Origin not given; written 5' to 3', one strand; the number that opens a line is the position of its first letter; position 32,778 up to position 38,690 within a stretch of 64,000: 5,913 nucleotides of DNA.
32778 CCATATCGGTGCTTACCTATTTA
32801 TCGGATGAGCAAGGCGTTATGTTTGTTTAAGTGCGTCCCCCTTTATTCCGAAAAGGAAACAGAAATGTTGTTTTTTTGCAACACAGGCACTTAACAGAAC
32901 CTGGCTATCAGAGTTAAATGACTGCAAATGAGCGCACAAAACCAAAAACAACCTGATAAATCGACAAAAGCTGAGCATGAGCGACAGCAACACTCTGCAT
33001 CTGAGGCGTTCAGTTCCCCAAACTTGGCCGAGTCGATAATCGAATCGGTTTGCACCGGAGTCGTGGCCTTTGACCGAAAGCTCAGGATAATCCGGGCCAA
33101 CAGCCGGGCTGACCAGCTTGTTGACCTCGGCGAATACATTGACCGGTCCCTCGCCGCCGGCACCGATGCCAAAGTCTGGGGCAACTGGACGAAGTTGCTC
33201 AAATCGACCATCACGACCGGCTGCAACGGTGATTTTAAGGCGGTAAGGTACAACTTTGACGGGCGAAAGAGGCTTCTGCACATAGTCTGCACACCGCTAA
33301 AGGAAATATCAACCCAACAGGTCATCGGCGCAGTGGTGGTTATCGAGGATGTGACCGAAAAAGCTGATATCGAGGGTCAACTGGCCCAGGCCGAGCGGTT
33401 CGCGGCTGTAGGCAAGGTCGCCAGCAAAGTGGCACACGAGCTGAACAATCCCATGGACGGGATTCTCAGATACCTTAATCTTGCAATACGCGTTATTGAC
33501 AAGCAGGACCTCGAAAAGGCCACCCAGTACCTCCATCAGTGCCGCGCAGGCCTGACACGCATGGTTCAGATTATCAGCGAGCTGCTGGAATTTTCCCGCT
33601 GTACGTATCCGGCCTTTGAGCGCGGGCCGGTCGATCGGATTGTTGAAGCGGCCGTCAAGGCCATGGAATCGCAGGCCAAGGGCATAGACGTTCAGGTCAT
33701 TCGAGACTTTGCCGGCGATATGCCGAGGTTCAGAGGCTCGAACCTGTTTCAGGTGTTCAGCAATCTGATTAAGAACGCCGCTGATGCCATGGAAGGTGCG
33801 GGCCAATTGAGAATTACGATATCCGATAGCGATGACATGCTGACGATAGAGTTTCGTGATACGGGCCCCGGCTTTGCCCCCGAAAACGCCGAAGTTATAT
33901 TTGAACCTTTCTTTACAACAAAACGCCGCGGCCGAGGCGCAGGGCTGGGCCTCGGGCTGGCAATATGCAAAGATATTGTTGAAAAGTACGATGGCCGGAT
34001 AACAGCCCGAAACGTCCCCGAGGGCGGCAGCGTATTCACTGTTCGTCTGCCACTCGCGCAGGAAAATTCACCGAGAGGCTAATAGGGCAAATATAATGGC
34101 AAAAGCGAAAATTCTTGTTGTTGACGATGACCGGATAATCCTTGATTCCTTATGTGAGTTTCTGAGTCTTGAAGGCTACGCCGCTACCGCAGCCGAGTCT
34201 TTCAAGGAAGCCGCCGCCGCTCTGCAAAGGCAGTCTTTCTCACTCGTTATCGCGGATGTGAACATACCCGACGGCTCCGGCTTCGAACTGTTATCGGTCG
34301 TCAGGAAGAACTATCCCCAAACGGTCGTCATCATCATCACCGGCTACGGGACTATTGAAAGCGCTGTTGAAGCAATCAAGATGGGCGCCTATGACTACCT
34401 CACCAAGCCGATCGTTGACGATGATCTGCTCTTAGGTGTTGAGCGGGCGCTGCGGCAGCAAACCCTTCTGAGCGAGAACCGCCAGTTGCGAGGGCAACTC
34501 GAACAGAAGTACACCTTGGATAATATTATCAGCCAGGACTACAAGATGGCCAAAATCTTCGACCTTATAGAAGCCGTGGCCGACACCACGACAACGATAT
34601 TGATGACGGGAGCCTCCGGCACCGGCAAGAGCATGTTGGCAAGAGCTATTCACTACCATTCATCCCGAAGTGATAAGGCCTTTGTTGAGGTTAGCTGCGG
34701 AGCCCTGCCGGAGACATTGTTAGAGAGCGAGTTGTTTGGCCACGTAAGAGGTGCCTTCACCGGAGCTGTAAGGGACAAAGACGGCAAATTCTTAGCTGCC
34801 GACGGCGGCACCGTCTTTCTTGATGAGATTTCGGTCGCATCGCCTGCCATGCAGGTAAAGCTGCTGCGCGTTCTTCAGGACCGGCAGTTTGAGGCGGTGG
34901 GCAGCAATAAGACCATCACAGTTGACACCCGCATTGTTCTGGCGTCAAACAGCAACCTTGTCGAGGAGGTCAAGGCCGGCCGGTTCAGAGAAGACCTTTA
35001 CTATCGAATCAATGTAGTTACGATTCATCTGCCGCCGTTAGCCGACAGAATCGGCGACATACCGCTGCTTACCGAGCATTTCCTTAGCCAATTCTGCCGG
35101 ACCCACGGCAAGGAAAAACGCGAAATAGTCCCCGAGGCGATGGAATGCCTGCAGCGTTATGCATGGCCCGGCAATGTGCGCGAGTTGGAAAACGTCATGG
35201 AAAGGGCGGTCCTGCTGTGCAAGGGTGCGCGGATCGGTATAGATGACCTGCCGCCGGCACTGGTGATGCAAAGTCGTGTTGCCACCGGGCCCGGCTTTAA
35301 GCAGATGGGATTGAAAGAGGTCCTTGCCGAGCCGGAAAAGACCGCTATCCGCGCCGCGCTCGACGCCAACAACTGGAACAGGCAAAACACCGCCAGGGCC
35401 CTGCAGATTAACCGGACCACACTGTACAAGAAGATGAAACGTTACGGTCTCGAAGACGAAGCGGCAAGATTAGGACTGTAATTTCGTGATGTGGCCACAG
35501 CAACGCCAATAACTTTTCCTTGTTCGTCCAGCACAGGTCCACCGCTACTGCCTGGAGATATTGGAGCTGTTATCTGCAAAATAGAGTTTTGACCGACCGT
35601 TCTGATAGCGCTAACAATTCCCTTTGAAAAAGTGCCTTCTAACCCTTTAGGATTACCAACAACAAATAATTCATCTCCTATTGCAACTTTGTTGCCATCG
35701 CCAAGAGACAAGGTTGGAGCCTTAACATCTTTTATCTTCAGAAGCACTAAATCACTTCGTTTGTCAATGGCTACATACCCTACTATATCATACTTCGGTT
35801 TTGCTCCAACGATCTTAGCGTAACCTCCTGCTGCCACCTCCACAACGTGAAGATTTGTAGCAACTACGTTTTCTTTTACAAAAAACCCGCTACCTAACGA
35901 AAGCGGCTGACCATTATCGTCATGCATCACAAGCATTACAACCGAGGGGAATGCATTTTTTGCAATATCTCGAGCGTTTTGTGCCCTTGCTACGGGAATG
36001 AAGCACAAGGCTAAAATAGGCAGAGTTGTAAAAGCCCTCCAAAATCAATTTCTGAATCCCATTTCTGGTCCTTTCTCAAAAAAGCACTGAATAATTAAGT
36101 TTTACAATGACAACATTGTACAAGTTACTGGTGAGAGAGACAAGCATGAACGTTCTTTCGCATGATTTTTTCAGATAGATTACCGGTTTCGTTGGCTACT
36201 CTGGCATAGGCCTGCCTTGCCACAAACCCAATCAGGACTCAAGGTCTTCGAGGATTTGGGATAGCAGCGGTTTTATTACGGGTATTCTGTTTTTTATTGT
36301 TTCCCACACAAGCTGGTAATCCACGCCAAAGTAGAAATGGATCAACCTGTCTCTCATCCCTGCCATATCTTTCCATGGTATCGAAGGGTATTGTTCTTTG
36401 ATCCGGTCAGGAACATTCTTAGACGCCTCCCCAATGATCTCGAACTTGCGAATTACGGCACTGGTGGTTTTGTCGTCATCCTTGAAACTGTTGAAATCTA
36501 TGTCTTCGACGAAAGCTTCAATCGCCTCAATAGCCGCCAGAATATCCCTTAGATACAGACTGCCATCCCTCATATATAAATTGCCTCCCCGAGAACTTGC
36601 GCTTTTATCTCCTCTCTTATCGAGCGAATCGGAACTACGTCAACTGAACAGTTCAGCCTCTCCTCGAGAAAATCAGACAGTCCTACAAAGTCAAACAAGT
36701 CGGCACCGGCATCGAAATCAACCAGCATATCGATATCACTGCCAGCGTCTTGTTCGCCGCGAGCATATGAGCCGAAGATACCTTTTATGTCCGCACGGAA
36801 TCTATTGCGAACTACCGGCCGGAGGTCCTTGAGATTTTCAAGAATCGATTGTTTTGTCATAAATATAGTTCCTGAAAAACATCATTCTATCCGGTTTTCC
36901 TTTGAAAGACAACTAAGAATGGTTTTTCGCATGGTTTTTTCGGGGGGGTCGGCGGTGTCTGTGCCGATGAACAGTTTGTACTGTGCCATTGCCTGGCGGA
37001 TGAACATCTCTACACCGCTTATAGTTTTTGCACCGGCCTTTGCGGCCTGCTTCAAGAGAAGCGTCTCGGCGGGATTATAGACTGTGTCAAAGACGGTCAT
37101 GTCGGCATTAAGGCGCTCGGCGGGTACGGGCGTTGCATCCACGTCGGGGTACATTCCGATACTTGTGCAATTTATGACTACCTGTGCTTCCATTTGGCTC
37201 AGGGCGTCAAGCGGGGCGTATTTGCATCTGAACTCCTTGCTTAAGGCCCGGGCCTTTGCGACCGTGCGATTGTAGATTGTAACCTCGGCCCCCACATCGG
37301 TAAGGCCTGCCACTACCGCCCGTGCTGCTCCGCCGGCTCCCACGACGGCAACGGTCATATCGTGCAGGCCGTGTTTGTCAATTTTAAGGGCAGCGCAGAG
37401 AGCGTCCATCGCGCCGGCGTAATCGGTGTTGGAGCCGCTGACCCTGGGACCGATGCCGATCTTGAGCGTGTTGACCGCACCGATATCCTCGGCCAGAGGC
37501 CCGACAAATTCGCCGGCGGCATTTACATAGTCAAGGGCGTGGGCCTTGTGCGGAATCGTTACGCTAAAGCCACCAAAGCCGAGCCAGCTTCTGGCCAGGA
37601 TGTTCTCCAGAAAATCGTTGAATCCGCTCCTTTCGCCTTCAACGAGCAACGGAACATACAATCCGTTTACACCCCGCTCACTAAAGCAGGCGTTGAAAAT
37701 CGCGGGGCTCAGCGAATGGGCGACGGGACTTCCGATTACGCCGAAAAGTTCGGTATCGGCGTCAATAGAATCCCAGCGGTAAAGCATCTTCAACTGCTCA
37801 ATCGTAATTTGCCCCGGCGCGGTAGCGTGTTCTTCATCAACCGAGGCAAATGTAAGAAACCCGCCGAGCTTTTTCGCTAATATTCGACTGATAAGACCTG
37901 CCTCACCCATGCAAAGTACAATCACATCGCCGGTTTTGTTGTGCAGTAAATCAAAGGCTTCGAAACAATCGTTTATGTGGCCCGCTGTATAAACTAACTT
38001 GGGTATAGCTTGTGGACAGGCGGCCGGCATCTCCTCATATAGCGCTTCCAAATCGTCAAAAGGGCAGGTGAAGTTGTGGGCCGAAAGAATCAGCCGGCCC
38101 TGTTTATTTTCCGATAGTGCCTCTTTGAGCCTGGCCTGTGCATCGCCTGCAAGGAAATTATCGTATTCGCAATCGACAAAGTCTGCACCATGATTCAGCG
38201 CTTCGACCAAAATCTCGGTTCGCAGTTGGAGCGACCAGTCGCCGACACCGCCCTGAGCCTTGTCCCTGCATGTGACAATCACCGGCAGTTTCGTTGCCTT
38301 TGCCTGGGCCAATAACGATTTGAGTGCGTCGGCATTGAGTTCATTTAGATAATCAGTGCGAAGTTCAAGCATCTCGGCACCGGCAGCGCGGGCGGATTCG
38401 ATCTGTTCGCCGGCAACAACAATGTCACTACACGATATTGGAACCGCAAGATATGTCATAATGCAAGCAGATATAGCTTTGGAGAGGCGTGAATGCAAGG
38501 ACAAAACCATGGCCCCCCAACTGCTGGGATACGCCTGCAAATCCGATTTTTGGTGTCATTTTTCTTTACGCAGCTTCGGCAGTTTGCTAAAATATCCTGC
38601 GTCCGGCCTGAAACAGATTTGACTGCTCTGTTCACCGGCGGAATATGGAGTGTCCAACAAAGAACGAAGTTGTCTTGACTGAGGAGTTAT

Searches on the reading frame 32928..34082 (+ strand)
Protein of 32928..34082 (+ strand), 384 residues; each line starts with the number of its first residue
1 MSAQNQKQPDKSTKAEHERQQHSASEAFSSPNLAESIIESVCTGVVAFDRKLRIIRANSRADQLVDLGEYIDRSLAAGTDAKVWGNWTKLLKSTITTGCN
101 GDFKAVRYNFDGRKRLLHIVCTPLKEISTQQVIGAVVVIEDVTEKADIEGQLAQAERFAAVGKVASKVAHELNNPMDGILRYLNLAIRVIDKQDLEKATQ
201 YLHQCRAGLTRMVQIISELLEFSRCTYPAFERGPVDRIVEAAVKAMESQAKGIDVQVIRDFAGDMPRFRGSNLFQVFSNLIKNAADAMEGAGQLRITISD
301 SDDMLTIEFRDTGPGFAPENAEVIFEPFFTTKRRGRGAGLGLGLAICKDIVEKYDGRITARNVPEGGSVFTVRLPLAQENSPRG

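Call 7: search_protein_families(library=pfam, proteins=[window:32928-34082:+], max_evalue=0.0001)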
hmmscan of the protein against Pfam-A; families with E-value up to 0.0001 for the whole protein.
window:32928-34082:+ (384 aa): 4 families
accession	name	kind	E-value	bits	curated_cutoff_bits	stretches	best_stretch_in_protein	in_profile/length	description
PF02518.31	HATPase_c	-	1.8e-29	102.9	26.4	1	272-377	5-110/111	Histidine kinase-, DNA gyrase B-, and HSP90-like ATPase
PF00512.31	HisKA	-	1.2e-09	38.5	26.9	1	162-224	3-62/66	His Kinase A (phospho-acceptor) domain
PF08448.16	PAS_4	-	1.3e-06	29.1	23.1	1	44-146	7-109/110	PAS fold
PF14501.12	HATPase_c_5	-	7.4e-06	26.3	22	1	272-360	5-88/102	GHKL domain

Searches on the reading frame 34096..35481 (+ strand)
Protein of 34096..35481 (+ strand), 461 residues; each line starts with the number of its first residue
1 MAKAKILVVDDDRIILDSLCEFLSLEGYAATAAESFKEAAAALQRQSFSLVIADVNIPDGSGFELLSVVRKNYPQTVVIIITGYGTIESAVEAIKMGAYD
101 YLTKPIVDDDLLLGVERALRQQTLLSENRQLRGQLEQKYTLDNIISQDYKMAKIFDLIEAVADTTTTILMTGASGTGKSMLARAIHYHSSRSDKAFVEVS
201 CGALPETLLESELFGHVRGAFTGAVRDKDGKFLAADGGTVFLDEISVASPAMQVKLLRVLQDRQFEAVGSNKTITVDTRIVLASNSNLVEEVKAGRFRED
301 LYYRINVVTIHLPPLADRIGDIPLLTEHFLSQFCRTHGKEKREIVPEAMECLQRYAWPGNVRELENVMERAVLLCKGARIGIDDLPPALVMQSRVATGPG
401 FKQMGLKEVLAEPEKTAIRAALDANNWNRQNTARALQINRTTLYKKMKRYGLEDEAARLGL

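Call 7: search_protein_families(library=pfam, proteins=[window:34096-35481:+], max_evalue=0.0001)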
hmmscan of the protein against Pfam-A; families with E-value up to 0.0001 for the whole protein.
window:34096-35481:+ (461 aa): 12 families
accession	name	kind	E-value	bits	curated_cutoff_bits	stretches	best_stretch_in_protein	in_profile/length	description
PF00158.32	Sigma54_activat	-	8.5e-66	221.2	20.2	1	144-311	1-168/168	Sigma-54 interaction domain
PF25601.1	AAA_lid_14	-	4.1e-28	97.5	27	1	317-394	2-79/87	AAA+ ATPase lid domain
PF00072.30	Response_reg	-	1.6e-26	93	30.2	1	6-112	1-107/111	Response regulator receiver domain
PF14532.12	Sigma54_activ_2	-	6.2e-17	62.6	25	1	150-315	6-138/138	Sigma-54 interaction domain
PF02954.25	HTH_8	-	3e-13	49.7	22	1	410-450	2-42/42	Bacterial regulatory protein, Fis family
PF07728.20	AAA_5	-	3.4e-10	40.5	22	1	168-286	2-123/139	AAA domain (dynein-related subfamily)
PF20030.5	bpMoxR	-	1.8e-06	27.6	27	1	150-291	16-150/205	MoxR domain in the MoxR-vWA-beta-propeller ternary systems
PF13191.12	AAA_16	-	6.4e-06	27.2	32.6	1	148-220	6-85/167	AAA ATPase domain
PF18024.7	HTH_50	-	6.6e-06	26.1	27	1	403-452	1-49/50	Helix-turn-helix domain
PF00004.35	AAA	-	9.5e-06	26.5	21.2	1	168-275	1-99/131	ATPase family associated with various cellular activities (AAA)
PF07724.20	AAA_2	-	4.6e-05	23.9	27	1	165-291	3-130/166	AAA domain (Cdc48 subfamily)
PF01078.27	Mg_chelatase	-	6.3e-05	22.9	20.3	0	163-186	20-43/207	Magnesium chelatase, subunit ChlI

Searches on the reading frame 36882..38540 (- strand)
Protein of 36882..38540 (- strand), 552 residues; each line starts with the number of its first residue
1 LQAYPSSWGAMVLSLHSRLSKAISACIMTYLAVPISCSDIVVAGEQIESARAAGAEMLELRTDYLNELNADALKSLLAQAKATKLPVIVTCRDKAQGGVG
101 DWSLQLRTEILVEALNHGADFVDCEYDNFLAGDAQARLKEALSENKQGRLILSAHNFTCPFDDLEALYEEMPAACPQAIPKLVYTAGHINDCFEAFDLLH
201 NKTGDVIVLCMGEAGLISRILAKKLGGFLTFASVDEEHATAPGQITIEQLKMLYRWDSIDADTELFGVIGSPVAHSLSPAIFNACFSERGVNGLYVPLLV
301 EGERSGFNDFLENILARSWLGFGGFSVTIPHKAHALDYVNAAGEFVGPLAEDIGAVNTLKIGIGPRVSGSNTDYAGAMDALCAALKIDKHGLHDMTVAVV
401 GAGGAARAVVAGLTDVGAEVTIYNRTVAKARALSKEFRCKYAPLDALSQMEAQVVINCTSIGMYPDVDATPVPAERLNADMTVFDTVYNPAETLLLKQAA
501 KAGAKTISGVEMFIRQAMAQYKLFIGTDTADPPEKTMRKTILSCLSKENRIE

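Call 7: search_protein_families(library=pfam, proteins=[window:36882-38540:-], max_evalue=0.0001)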
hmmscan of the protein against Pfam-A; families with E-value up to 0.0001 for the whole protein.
window:36882-38540:- (552 aa): 6 families
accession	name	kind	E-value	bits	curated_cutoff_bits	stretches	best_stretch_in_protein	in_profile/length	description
PF01487.21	DHquinase_I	-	1.7e-42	146.6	22.2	1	32-254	1-230/230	Type I 3-dehydroquinase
PF08501.16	Shikimate_dh_N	-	3.5e-20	72.5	27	1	268-359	1-83/83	Shikimate dehydrogenase substrate binding domain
PF01488.26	Shikimate_DH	-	8e-10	39.4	24.3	1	391-460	9-84/138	Shikimate / quinate 5-dehydrogenase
PF03807.23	F420_oxidored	-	8.3e-06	26.8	21.6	1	396-469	1-77/94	NADP oxidoreductase coenzyme F420-dependent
PF02826.25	2-Hacid_dh_C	-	2e-05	24.5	25.1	1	387-458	29-99/178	D-isomer specific 2-hydroxyacid dehydrogenase, NAD binding domain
PF18317.6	SDH_C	-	5e-05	23.4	25.8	0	509-542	1-31/31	Shikimate 5'-dehydrogenase C-terminal domain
